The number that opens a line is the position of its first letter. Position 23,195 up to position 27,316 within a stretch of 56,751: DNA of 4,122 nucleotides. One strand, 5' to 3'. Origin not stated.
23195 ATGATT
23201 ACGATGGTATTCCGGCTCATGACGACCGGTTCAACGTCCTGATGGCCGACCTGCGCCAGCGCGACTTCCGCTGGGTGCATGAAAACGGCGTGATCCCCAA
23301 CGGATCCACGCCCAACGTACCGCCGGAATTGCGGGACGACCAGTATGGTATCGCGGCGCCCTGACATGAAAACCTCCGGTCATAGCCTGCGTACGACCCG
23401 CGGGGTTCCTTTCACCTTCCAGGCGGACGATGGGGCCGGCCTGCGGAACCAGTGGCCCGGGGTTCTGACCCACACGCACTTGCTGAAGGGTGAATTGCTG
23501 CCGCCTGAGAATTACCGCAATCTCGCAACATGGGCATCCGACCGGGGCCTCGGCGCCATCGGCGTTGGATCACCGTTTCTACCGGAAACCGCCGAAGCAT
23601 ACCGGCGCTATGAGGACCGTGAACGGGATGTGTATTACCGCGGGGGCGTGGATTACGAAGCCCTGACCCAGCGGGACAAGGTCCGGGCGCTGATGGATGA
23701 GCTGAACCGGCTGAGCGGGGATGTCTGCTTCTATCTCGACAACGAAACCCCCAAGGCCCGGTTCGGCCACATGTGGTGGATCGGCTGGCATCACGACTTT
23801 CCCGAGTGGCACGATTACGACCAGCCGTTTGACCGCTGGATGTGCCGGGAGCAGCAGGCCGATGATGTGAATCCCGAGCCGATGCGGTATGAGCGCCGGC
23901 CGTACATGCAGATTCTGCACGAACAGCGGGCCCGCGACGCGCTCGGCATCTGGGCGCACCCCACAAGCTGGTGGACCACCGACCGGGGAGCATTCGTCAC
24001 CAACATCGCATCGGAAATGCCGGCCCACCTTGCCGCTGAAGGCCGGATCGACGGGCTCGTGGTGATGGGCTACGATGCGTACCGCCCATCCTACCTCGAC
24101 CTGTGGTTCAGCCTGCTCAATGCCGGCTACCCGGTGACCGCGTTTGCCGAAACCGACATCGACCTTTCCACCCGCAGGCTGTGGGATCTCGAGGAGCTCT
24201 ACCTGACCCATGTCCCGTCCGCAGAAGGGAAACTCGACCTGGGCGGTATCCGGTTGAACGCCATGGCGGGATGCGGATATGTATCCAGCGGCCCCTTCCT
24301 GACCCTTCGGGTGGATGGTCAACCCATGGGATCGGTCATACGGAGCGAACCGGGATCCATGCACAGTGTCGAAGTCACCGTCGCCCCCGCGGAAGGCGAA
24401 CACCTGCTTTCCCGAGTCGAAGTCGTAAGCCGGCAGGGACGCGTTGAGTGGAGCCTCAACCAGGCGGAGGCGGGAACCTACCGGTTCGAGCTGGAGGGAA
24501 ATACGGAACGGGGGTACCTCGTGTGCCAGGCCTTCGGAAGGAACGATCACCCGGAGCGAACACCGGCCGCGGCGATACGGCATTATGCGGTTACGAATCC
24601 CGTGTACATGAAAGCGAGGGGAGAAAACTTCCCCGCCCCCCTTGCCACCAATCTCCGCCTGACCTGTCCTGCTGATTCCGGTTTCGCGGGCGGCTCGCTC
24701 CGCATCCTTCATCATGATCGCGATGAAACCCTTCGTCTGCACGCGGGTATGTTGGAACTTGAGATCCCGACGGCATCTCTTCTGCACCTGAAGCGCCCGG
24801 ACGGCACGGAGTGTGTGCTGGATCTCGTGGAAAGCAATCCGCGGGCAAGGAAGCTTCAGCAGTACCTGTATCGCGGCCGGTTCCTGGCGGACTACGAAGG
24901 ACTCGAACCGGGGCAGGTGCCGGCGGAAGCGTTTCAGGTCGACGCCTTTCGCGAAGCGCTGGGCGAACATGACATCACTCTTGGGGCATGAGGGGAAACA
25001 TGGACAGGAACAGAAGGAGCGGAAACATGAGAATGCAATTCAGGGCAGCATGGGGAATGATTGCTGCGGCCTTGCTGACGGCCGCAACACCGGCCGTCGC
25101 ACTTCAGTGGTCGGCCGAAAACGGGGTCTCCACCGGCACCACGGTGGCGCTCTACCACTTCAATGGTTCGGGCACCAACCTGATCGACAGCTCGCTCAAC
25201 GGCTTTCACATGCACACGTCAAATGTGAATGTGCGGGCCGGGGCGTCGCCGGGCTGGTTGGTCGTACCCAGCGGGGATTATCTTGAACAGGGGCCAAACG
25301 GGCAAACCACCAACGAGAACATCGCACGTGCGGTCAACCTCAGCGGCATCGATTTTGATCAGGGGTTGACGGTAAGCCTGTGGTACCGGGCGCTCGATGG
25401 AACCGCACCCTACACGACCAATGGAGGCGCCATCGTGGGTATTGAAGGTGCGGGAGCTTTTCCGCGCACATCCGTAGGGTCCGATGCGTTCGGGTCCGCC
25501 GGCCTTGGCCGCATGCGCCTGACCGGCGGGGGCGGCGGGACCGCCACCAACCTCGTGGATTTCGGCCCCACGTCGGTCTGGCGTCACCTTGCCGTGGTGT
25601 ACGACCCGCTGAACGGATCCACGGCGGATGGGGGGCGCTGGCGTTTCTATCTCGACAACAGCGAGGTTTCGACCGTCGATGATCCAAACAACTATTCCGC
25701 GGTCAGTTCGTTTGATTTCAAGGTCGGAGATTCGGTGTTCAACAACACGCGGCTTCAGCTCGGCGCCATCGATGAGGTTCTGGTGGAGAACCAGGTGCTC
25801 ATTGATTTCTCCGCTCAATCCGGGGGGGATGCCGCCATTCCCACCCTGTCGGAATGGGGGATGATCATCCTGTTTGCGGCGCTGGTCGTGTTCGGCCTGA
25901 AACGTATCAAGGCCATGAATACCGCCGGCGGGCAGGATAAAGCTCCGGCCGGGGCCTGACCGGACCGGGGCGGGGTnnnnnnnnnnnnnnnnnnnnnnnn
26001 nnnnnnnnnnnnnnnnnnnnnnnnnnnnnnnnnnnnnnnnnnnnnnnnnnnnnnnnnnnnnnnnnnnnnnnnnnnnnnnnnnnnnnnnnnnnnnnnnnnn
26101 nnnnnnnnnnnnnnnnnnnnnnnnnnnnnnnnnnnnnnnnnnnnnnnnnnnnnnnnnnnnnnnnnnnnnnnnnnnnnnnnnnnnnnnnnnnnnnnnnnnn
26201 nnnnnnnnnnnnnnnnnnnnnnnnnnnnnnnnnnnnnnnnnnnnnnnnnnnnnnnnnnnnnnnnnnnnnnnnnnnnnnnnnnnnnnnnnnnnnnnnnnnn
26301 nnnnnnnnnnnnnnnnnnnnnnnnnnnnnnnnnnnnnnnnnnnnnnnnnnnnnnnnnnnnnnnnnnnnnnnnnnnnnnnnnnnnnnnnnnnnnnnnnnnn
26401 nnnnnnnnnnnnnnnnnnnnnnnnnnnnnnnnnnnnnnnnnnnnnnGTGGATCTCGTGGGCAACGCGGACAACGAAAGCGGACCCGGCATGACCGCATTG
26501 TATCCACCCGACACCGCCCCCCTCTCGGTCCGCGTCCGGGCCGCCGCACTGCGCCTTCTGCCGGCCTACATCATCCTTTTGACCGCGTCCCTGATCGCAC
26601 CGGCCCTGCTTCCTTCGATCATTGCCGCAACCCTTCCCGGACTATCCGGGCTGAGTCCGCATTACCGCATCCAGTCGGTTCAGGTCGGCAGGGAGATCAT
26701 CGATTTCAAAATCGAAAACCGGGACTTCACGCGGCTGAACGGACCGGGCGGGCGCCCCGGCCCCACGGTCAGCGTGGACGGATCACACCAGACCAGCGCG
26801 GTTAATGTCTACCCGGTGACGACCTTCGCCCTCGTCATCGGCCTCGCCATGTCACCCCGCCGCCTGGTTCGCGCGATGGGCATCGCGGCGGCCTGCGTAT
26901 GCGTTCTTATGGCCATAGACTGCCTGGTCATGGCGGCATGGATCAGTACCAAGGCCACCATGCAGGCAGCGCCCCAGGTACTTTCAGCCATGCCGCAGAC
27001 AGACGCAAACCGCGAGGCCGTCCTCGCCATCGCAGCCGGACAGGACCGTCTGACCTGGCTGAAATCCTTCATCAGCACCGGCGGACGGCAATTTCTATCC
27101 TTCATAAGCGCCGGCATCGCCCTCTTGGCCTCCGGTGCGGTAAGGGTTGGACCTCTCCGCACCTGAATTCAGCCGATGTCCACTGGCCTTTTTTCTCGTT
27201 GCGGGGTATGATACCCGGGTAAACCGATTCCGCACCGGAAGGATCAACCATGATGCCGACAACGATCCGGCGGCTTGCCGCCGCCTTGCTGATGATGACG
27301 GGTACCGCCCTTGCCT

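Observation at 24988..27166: Dedicated exosortase H / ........-CTERM substrate pair with a coupled membrane partner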

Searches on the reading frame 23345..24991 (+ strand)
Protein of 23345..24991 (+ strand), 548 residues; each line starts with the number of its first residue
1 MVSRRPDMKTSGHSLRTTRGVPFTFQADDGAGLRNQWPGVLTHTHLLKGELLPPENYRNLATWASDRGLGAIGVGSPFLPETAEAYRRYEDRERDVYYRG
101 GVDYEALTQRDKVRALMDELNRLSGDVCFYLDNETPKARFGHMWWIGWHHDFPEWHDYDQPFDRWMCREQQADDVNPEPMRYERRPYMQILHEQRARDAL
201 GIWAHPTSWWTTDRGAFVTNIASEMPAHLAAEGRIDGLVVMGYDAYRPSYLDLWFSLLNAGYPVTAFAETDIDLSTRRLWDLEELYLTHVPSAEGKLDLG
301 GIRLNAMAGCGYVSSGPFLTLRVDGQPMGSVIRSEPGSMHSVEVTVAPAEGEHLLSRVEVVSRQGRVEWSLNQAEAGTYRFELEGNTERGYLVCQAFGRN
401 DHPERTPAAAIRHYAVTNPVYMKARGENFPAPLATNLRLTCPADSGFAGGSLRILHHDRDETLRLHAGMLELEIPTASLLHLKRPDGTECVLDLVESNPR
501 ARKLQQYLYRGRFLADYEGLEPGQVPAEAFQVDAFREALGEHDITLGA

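Call 24: search_protein_families(library=pfam, proteins=[window:23345-24991:+], max_evalue=0.001)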
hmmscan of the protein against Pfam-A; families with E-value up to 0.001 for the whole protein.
window:23345-24991:+ (548 aa): 0 families

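Call 60: search_solved_structures(query=window:23345-24991:+, max_evalue=1)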
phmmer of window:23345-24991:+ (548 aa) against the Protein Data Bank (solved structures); distinct sequences matched with E-value up to 1: 0.

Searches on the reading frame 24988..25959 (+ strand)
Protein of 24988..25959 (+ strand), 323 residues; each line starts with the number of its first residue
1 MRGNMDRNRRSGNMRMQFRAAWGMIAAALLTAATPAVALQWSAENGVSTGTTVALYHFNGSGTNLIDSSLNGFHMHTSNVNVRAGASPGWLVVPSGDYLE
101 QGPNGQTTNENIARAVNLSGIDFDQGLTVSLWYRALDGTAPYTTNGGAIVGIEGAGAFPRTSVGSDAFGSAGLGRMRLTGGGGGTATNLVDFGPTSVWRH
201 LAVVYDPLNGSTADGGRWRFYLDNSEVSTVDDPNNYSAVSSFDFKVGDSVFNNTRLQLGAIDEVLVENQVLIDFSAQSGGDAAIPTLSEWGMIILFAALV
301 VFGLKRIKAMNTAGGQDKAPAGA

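Call 3: search_protein_families(library=ncbifam, proteins=[window:24988-25959:+], max_evalue=1)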
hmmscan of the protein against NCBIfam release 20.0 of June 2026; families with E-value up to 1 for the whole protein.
window:24988-25959:+ (323 aa): 2 families
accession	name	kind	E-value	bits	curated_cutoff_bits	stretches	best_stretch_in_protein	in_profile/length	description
NF033207.2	midcut_by_XrtH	subfamily_domain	4.5e-06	26.8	45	1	270-305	25-58/175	midcut-by-XrtH protein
TIGR04174.1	IPTL_CTERM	subfamily_domain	4.8e-05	23.5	20.5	1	284-303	1-20/27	IPTL-CTERM sorting domain-containing protein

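Call 4: search_protein_families(library=pfam, proteins=[window:24988-25959:+], max_evalue=1)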
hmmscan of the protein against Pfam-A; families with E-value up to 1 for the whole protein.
window:24988-25959:+ (323 aa): 4 families
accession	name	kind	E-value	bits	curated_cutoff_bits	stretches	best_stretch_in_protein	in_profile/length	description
PF13385.13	Laminin_G_3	-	4.7e-09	37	27.6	1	117-271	8-145/151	Concanavalin A-like lectin/glucanases superfamily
PF18203.6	IPTL-CTERM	-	1.7e-05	25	20.8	1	282-299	1-18/28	IPTL-CTERM motif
PF19637.4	DUF6140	-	0.042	14.3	27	1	113-150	9-44/69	Family of unknown function (DUF6140)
PF10862.14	FcoT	-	0.11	12.6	27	1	221-292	12-84/156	FcoT-like thioesterase domain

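Call 61: search_solved_structures(query=window:24988-25959:+, max_evalue=1)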
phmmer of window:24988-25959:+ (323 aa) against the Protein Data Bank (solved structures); distinct sequences matched with E-value up to 1: 2.
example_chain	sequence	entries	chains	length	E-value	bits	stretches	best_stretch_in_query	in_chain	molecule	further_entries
7rja_A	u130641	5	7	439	0.06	15.7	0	52-118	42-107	Ubiquinol--cytochrome-c reductase subunit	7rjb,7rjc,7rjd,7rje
6aq4_A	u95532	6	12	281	0.52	12.6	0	20-49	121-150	Citrate lyase subunit beta-like protein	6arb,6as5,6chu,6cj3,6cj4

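Call 65: find_related_loci(query=A6, collection=metagenome_contigs, flank=8000)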
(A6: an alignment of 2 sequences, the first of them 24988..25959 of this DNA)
Query A6 (323 aa) in metagenome_contigs; peptide patterns used: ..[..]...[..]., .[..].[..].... (x = any residue, [..] = any of these).
208 stretches matched a pattern, but none encodes a relative of the query by tblastn (E <= 1e-3).

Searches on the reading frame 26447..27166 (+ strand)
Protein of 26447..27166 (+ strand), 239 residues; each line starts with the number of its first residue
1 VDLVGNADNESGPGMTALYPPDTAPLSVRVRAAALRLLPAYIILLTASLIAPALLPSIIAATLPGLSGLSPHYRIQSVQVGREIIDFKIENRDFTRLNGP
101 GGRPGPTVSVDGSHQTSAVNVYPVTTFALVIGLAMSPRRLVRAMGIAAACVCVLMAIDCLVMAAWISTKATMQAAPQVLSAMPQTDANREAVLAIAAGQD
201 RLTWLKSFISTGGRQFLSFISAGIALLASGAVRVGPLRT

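Call 3: search_protein_families(library=ncbifam, proteins=[window:26447-27166:+], max_evalue=1)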
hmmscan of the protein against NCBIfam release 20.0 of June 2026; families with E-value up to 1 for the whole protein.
window:26447-27166:+ (239 aa): 0 families

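Call 4: search_protein_families(library=pfam, proteins=[window:26447-27166:+], max_evalue=1)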
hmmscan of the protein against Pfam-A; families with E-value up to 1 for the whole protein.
window:26447-27166:+ (239 aa): 0 families

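Call 11: find_homologous_proteins(query=window:26489-27166:+, max_evalue=0.001)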
Query window:26489-27166:+ (225 aa): 1 proteins with E <= 0.001 among 6057 candidates.
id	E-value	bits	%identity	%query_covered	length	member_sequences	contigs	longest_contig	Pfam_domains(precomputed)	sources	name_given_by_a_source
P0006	1.1e-136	471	100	100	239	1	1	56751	-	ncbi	-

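Call 76: predict_structure(protein=window:26489-27166:+)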
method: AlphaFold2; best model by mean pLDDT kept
length: 225 residues; sequences in the alignment: 1
mean_pLDDT: 52.1   pTM: 0.30
mean pLDDT of the five models: 52.1, 52.0, 49.2, 47.9, 46.2
residues with pLDDT >= 90: 0; 70-90: 5; 50-70: 133; < 50: 87
segments of 3 or more residues with pLDDT < 50: 1-5, 36-40, 50-56, 68-70, 80-84, 93-123, 216-225
pLDDT, mean of each block of 10 residues (from residue 1): 47 51 50 50 50 48 50 52 53 44 35 41 52 55 58 61 64 68 61 59 57 50 39
secondary structure, 60 per line:
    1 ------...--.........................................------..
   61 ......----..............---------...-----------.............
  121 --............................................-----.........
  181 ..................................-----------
elements in order: H12-52 E59-66 E71-77 H78-84 E94-96 H108-120 H123-166 H172-214
